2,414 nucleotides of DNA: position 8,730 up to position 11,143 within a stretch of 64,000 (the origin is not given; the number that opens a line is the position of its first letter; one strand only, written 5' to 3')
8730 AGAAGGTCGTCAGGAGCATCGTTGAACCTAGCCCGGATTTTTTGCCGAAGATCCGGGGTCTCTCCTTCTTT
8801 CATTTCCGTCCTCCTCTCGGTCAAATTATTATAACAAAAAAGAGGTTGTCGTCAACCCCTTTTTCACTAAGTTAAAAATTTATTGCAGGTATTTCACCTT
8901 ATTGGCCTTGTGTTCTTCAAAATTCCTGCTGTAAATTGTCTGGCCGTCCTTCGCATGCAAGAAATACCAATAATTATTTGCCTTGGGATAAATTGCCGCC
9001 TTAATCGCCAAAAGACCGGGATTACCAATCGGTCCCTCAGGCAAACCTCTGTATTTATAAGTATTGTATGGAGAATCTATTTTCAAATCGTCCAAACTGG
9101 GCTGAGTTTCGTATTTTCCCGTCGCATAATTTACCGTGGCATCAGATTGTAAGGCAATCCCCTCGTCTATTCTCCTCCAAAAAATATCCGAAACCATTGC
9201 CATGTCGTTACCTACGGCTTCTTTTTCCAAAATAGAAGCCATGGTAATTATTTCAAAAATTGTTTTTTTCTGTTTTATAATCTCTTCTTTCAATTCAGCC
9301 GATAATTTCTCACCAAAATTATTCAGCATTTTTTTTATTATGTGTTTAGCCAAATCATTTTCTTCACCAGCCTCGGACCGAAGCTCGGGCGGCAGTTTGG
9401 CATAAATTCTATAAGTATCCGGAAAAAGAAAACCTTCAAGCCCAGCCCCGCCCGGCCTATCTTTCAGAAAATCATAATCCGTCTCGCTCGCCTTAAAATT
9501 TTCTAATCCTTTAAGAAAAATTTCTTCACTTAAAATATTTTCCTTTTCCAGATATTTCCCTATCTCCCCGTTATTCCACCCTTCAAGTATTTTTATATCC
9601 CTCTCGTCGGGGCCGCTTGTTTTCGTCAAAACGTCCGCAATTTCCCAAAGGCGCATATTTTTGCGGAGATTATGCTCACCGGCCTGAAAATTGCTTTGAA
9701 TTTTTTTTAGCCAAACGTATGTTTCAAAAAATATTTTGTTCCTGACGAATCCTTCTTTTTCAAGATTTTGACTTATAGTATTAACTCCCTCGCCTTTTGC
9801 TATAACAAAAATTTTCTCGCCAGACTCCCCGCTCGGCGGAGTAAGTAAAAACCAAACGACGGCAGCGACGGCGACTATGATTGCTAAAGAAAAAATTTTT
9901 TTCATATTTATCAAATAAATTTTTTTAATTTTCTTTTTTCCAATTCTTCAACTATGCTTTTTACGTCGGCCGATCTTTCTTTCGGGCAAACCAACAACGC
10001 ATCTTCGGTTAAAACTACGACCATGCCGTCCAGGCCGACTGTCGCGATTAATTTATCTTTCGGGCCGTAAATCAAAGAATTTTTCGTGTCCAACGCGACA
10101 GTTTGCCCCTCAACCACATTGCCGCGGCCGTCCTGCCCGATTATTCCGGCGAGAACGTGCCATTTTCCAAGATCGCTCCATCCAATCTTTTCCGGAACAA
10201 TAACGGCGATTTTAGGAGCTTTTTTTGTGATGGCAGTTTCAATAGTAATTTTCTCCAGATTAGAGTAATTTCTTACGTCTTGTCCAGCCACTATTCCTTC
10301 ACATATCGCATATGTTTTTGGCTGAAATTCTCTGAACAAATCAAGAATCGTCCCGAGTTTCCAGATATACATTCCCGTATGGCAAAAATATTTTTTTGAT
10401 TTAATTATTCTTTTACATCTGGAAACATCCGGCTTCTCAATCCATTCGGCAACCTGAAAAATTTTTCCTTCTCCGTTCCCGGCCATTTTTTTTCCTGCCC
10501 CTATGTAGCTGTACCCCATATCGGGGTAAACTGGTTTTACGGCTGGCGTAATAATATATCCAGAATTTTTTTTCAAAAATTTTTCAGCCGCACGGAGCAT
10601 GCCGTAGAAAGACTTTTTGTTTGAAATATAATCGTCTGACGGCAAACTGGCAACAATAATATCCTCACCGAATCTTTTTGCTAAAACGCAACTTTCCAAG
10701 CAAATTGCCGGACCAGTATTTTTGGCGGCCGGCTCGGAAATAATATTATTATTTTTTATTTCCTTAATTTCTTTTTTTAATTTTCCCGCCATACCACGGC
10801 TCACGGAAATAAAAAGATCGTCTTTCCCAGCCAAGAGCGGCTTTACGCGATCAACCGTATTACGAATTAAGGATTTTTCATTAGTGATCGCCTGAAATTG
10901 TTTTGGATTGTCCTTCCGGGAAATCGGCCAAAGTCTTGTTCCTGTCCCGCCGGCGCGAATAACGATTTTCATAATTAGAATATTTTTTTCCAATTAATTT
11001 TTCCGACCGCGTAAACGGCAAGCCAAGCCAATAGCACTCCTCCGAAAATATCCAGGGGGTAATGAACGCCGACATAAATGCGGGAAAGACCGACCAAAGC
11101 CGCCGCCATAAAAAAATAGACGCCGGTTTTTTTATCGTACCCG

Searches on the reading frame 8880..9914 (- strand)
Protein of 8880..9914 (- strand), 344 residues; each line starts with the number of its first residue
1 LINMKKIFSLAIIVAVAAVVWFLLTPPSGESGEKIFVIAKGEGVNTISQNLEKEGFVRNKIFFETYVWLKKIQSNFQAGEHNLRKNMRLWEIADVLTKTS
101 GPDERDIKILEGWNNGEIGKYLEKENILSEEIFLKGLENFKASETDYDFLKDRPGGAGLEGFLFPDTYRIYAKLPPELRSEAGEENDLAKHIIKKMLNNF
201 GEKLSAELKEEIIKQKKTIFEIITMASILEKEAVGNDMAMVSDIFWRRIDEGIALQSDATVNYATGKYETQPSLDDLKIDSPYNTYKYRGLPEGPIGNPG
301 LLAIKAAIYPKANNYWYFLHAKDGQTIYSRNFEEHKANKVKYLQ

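Call 89: search_protein_families(library=pfam, proteins=[window:8880-9914:-], max_evalue=0.00001)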
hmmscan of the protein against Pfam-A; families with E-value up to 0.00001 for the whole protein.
window:8880-9914:- (344 aa): 1 family
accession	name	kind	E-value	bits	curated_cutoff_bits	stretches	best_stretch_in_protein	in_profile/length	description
PF02618.21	YceG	-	1.9e-71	241.2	32.4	1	36-339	1-273/275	YceG-like family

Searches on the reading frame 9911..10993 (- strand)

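Call 89: search_protein_families(library=pfam, proteins=[window:9911-10993:-], max_evalue=0.00001)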
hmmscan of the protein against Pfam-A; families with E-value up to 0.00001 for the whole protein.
window:9911-10993:- (360 aa): 2 families
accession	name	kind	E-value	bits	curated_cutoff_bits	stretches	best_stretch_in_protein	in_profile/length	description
PF00483.29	NTP_transferase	-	7.8e-25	88.3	21.2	1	11-281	3-235/245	Nucleotidyl transferase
PF22640.1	ManC_GMP_beta-helix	-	1.5e-19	70.1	27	1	296-351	1-55/55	MannoseP isomerase/GMP-like beta-helix domain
